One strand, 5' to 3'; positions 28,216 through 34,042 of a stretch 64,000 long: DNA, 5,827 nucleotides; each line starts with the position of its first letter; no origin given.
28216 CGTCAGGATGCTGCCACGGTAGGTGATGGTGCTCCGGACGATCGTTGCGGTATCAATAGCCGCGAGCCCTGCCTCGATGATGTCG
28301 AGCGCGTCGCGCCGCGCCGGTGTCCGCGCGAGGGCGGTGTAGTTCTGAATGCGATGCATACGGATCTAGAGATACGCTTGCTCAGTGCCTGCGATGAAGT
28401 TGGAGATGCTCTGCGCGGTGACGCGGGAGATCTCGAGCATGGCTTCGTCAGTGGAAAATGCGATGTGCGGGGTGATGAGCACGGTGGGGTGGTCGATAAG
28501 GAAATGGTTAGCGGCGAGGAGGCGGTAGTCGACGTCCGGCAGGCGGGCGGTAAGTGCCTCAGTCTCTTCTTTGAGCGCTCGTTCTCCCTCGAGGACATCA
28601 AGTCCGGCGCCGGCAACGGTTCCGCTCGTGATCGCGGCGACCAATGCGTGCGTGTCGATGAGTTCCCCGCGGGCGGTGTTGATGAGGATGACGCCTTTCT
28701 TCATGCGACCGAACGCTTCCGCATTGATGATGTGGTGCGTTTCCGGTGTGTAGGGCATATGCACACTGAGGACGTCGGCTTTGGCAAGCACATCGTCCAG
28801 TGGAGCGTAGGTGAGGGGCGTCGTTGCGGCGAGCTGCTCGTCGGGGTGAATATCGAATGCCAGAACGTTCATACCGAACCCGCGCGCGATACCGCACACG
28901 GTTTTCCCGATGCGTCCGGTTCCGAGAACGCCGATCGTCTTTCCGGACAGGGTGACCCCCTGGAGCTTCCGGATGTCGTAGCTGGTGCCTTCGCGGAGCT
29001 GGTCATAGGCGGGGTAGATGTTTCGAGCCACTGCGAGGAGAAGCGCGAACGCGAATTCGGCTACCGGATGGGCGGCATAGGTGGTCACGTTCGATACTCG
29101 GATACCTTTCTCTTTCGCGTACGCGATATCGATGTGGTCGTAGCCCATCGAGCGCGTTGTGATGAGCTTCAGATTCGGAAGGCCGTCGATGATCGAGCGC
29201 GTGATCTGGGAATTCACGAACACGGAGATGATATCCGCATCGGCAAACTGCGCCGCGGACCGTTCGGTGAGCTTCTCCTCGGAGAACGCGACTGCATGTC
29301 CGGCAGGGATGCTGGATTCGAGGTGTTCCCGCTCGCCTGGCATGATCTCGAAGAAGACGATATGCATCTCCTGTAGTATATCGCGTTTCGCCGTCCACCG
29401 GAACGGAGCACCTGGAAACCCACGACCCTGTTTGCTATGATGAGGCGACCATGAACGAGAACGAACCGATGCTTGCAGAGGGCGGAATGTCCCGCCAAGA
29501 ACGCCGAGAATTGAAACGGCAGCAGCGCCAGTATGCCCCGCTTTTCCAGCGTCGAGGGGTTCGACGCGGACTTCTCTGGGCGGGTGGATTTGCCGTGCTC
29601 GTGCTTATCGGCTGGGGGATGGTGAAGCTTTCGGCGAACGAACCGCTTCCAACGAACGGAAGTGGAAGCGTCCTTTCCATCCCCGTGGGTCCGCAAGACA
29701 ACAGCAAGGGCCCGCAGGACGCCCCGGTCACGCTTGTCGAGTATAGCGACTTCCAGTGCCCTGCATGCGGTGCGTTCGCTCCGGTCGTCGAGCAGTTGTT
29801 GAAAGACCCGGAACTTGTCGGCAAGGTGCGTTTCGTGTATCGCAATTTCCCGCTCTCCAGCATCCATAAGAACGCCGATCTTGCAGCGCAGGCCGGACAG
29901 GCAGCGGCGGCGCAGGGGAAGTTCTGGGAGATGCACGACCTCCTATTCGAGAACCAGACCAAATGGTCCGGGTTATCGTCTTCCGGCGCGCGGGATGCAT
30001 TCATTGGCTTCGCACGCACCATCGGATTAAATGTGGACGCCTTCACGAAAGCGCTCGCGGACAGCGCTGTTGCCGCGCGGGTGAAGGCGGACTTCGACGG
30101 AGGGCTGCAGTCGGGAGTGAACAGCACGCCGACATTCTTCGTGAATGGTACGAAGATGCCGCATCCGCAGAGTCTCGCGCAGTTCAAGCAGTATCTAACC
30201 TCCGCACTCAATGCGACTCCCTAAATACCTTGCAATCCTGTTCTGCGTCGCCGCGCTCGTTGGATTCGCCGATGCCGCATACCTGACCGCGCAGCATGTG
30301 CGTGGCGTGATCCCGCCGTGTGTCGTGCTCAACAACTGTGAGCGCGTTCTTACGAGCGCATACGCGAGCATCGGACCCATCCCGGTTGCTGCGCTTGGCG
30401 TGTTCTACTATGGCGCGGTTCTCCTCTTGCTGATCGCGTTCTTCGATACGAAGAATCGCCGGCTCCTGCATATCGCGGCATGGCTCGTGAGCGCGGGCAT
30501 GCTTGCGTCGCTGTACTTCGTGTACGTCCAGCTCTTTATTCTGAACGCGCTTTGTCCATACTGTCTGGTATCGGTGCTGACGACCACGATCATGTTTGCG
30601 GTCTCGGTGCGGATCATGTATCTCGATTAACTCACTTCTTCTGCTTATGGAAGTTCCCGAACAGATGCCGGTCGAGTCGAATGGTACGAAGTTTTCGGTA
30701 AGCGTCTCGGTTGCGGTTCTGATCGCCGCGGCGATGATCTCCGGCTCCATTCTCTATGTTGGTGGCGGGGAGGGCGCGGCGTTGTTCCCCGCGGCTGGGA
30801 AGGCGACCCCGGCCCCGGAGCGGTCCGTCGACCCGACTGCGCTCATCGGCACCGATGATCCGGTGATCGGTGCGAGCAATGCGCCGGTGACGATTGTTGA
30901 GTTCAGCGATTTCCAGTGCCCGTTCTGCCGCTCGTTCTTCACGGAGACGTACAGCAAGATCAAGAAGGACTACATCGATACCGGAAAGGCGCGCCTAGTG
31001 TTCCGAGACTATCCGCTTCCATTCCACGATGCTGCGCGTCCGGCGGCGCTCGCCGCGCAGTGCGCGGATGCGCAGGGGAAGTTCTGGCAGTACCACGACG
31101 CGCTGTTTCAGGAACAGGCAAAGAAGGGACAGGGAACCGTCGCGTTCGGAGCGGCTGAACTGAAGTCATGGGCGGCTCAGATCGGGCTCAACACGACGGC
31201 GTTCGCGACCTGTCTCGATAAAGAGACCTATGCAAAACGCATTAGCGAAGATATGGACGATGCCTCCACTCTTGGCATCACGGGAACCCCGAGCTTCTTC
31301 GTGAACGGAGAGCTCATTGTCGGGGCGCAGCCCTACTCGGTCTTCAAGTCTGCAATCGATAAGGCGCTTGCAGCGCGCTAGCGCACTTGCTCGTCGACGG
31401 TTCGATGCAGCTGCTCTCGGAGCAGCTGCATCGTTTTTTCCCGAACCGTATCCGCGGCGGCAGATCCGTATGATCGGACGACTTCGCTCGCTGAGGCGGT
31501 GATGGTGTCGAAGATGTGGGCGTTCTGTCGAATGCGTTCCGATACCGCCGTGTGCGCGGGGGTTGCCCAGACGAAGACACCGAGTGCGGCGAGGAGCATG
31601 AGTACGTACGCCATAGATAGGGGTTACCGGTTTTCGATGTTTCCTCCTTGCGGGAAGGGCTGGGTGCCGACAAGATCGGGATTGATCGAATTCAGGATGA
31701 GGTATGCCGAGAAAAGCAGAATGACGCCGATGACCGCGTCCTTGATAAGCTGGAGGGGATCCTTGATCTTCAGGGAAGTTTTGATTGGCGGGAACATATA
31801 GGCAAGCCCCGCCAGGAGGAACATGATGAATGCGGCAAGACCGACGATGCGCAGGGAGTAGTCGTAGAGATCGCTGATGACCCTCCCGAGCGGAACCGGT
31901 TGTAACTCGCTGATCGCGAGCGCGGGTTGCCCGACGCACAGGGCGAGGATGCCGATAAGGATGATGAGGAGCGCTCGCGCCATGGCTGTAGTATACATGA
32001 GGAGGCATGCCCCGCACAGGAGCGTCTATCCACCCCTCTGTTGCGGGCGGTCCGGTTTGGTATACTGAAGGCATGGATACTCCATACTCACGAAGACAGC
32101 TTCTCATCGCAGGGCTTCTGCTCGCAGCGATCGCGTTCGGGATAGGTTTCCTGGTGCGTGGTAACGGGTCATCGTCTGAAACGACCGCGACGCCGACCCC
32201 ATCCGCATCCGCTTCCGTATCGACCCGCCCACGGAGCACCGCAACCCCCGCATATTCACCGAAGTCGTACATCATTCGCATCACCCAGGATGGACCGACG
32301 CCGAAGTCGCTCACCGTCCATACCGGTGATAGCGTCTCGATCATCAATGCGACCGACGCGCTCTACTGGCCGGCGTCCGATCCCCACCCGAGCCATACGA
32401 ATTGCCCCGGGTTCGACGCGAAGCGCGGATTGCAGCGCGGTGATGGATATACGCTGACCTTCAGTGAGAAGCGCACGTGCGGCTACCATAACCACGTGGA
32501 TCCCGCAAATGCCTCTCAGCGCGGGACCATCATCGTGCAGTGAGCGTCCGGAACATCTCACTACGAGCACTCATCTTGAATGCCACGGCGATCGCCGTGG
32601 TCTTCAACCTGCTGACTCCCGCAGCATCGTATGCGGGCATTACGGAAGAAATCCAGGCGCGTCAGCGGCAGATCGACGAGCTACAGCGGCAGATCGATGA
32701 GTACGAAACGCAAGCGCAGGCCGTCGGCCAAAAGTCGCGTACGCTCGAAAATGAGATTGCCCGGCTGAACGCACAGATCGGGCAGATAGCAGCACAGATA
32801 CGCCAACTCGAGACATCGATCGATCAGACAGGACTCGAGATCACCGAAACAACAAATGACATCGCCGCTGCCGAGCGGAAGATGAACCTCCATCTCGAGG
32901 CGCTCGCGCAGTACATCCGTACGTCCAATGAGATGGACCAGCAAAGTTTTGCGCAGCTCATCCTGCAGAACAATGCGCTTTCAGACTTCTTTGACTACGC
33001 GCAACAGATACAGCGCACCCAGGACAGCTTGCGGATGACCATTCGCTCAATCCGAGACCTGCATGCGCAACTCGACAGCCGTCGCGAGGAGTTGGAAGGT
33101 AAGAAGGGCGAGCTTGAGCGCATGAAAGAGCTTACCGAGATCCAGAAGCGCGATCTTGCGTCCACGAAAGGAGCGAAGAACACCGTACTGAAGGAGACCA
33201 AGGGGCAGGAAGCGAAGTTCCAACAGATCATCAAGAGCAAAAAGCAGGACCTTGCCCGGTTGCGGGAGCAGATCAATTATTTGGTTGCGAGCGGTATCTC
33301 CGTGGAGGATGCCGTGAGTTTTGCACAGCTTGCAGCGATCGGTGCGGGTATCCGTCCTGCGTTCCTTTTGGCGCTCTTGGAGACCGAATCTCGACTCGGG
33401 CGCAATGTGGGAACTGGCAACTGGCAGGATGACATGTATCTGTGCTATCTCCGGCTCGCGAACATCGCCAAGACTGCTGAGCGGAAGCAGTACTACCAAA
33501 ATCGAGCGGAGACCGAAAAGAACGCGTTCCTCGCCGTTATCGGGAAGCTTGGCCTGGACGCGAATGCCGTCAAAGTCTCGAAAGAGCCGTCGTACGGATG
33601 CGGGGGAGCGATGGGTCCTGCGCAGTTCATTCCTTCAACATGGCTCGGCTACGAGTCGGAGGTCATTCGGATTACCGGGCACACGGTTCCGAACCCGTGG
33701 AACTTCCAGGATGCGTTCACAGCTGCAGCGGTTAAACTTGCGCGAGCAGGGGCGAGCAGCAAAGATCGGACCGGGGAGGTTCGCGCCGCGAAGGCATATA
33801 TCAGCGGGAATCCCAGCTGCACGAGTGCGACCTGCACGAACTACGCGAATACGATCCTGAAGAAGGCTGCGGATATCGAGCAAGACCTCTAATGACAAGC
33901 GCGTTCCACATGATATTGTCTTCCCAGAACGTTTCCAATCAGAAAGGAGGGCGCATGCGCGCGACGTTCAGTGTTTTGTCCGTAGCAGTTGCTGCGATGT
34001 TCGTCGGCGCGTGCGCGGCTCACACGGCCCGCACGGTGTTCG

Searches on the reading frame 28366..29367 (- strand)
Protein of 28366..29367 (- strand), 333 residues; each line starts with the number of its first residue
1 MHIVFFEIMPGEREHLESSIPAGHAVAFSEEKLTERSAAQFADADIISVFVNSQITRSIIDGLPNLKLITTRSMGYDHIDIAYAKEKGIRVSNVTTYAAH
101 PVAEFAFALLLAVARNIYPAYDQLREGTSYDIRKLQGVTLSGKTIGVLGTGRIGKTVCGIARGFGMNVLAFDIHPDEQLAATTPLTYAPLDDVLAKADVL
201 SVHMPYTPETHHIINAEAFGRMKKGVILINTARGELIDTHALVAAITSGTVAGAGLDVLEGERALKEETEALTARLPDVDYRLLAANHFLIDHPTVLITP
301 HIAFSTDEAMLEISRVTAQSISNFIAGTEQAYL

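Call 22: search_protein_families(library=pfam, proteins=[window:28366-29367:-], max_evalue=0.001)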
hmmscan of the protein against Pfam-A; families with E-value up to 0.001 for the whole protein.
window:28366-29367:- (333 aa): 4 families
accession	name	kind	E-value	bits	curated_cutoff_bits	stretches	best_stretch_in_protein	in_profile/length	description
PF02826.25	2-Hacid_dh_C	-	1.5e-57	194.3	25.1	1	107-303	1-178/178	D-isomer specific 2-hydroxyacid dehydrogenase, NAD binding domain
PF00389.36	2-Hacid_dh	-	1.5e-30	106.1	24.6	1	4-329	2-128/134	D-isomer specific 2-hydroxyacid dehydrogenase, catalytic domain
PF00670.27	AdoHcyase_NAD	-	4e-07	30.7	27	1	129-233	10-111/162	S-adenosyl-L-homocysteine hydrolase, NAD binding domain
PF03446.21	NAD_binding_2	-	0.00046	20.7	21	0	144-248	1-109/161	NAD binding domain of 6-phosphogluconate dehydrogenase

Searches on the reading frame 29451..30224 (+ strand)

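Call 24: search_protein_families(library=pfam, proteins=[window:29451-30224:+], max_evalue=0.001)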
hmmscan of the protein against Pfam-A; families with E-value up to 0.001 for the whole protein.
window:29451-30224:+ (257 aa): 2 families
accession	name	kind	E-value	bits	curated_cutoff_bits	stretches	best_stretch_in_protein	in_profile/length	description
PF13462.12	Thioredoxin_4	-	9.7e-27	94.6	23.2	1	86-249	8-163/165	Thioredoxin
PF01323.26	DSBA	-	3.5e-15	56.7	25.6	1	94-249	1-190/191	DSBA-like thioredoxin domain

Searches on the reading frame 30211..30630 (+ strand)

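Call 66: search_protein_families(library=pfam, proteins=[window:30211-30630:+], max_evalue=0.01)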
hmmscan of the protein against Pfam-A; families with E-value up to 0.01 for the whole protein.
window:30211-30630:+ (139 aa): 1 family
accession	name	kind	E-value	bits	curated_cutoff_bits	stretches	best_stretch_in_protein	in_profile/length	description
PF07884.19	VKOR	-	2.5e-24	86.4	27.5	1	10-132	2-133/134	Vitamin K epoxide reductase family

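Call 72: search_protein_families(library=ncbifam, proteins=[window:30211-30630:+], max_evalue=1)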
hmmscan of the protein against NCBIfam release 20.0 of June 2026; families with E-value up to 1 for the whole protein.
window:30211-30630:+ (139 aa): 5 families
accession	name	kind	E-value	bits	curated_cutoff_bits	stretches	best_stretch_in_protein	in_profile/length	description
NF011480.0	PRK14889.1-4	equivalog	1.6e-12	47.9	120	1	7-134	5-128/132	VKOR family protein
NF011478.0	PRK14889.1-1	equivalog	4.6e-11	42.9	182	1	39-122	47-130/152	VKOR family protein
NF011479.0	PRK14889.1-2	equivalog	0.0086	16.3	264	1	37-128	41-135/145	VKOR family protein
NF002849.0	PRK03113.1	subfamily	0.3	11.2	124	1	82-133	6-58/139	disulfide oxidoreductase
NF041560.1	T6SS_Burk_ExIF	subfamily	0.79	9.4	90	1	39-110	113-184/234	putative type VI secretion system effector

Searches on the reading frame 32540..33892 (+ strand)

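Call 22: search_protein_families(library=pfam, proteins=[window:32540-33892:+], max_evalue=0.001)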
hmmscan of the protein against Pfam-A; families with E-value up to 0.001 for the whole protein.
window:32540-33892:+ (450 aa): 3 families
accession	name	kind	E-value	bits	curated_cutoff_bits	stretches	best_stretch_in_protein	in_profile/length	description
PF13406.11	SLT_2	-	4.1e-08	33.2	24.3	1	270-412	85-208/292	Transglycosylase SLT domain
PF14932.11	HAUS-augmin3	-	0.00043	20.3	29.4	0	20-128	51-158/260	HAUS augmin-like complex subunit 3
PF11932.13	DUF3450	-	0.00097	18.9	32.6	1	21-135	10-122/241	Protein of unknown function (DUF3450)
